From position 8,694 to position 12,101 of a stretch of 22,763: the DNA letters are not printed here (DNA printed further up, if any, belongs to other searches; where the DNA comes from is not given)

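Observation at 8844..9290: ~150-aa Met/Pro-rich low-complexity tail on the giant YdiJ-like FAD/Fe-S oxidoreductase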

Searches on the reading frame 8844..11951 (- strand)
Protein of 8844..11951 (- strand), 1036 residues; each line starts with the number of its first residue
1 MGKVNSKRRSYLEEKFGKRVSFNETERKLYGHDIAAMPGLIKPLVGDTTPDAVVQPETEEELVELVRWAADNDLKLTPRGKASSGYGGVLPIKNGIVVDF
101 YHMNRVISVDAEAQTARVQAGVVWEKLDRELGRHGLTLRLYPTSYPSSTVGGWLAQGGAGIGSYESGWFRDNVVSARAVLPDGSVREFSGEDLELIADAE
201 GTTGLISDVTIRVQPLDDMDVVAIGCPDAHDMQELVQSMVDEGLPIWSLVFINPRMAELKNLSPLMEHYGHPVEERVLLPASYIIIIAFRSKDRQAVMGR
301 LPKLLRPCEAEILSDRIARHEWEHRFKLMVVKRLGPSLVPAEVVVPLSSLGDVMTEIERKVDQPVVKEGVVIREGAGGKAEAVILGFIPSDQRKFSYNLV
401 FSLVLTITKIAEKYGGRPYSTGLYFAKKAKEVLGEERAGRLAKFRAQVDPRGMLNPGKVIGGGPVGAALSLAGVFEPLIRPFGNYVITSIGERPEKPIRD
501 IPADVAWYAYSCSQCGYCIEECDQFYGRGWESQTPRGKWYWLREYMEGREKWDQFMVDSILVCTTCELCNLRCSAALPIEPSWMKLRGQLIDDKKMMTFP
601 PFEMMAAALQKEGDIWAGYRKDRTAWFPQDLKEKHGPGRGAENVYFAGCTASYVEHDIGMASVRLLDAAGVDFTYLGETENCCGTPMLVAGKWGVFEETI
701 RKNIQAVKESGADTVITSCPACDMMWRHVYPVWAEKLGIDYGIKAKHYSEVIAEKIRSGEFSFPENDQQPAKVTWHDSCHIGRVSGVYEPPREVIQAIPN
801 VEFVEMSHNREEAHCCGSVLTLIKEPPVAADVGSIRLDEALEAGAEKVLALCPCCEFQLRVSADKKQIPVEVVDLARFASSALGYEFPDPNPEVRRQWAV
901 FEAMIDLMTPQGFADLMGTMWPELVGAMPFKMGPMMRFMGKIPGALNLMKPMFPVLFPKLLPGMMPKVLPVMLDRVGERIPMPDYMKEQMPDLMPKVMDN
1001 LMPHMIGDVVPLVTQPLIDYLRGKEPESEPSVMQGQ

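Call 3: search_protein_families(library=pfam, proteins=[window:8844-11951:-], max_evalue=1)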
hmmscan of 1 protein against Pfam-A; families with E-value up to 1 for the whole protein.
window:8844-11951:- (1036 aa): 8 families
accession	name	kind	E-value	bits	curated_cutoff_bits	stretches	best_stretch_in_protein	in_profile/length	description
PF01565.28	FAD_binding_4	-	3.1e-41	140.8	26.4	1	50-188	1-138/139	FAD binding domain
PF02754.22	CCG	-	2.6e-32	111.2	20.6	2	773-860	1-85/85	Cysteine-rich domain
PF02913.24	FAD-oxidase_C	-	9.5e-09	35.8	21.2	1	220-459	6-248/248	FAD linked oxidases, C-terminal domain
PF13534.11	Fer4_17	-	3.8e-08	34.2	22.2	1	511-577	1-60/61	4Fe-4S dicluster domain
PF13183.11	Fer4_8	-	0.00019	22.3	27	1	509-575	2-66/68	4Fe-4S dicluster domain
PF13187.11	Fer4_9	-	0.0071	16.8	27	1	512-574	2-48/52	4Fe-4S dicluster domain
PF12838.12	Fer4_7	-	0.014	16.3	27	1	512-574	2-49/52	4Fe-4S dicluster domain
PF13237.11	Fer4_10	-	0.29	11.6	25.5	0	503-522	33-52/53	4Fe-4S dicluster domain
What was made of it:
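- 10575..11804 (-): FAD_binding_4 (residues 50-188) plus FAD-oxidase_C (220-459): a module like D-2-hydroxyacid dehydrogenases. Pfam, call 3.
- On CCG-domain (HdrB/HdrD-like) iron-sulfur proteins (PF02754): PF02754 at E 2.6e-32 with 2 stretches (call 3).
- On VAO/PCMH FAD-linked 2-hydroxyacid dehydrogenases: Pfam E 3e-41 and 9.5e-9 (call 3).
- Checked: The domain order FAD_binding_4 (50-188), FAD-oxidase_C (220-459), 4Fe-4S dicluster (509-577) and two CCG domains (about 643-860) is confirmed, and the tail begins right after the second CCG (call 3).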

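Call 4: search_protein_families(library=ncbifam, proteins=[window:8844-11951:-], max_evalue=1)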
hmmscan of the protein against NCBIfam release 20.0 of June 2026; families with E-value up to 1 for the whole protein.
window:8844-11951:- (1036 aa): 25 families
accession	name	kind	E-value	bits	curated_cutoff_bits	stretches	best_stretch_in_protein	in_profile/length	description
NF045670.1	quin_L_LdhH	equivalog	4.2e-41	141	800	1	643-877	469-703/706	L-lactate dehydrogenase (quinone) large subunit LdhH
NF004898.0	PRK06259.1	equivalog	3.9e-39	134.6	385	1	511-875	135-480/488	fumarate reductase (CoM/CoB) subunit TfrB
NF008369.0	PRK11168.1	equivalog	6.1e-28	97.8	278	1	640-872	166-394/401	anaerobic glycerol-3-phosphate dehydrogenase subunit C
TIGR00387.1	glcD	equivalog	1.7e-26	93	567.9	1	53-458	1-413/413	glycolate oxidase subunit GlcD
NF049975.1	2HglutDHaseYdiJ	equivalog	2.1e-20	72.2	1350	1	48-209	50-213/1018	D-2-hydroxyglutarate dehydrogenase YdiJ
NF045663.1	diclust_near_Sec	equivalog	6.2e-16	57.6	530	1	514-859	310-618/759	pyridine nucleotide-disulfide oxidoreductase/dicluster-binding protein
TIGR03379.1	glycerol3P_GlpC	equivalog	6.8e-15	54.7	279.9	1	643-868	164-386/397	anaerobic glycerol-3-phosphate dehydrogenase subunit GlpC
NF045796.1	DsrK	equivalog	2.1e-14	53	400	1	645-821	197-373/453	sulfate reduction electron transfer complex DsrMKJOP subunit DsrK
NF008434.0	PRK11274.1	equivalog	3.2e-14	52.7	333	2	644-863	171-392/409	glycolate oxidase subunit GlcF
TIGR01678.1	FAD_lactone_ox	subfamily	5.2e-14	52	396.8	1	49-218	14-183/438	sugar 1,4-lactone oxidase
NF053785.1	DcplphribOxDprE1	equivalog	9.3e-14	51.5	500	1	51-241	16-207/449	decaprenylphosphoryl-beta-D-ribose oxidase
NF008408.0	PRK11230.1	equivalog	1.9e-13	49.7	897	1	48-378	54-391/499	glycolate oxidase subunit GlcD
NF045711.1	sulf_resp_HmcF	equivalog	3.8e-13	49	750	1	511-860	61-426/457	sulfate respiration complex iron-sulfur protein HmcF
NF045724.1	ferredox_TmcB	equivalog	1.1e-11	44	735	1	665-868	210-413/430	electron transfer complex ferredoxin TmcB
TIGR01679.1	bact_FAD_ox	subfamily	4.4e-11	42.3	292.25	1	48-215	10-174/419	FAD-linked oxidoreductase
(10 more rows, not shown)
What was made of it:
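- Closest known: HdrD/HdrB-type CCG proteins fused or paired with dehydrogenases. Same: The best NCBIfam matches are LdhH at 4e-41 and TfrB at 4e-39 (calls 3, 4).
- Tried and rejected: Pfam and NCBIfam scans gave 0 families (calls 3, 4).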
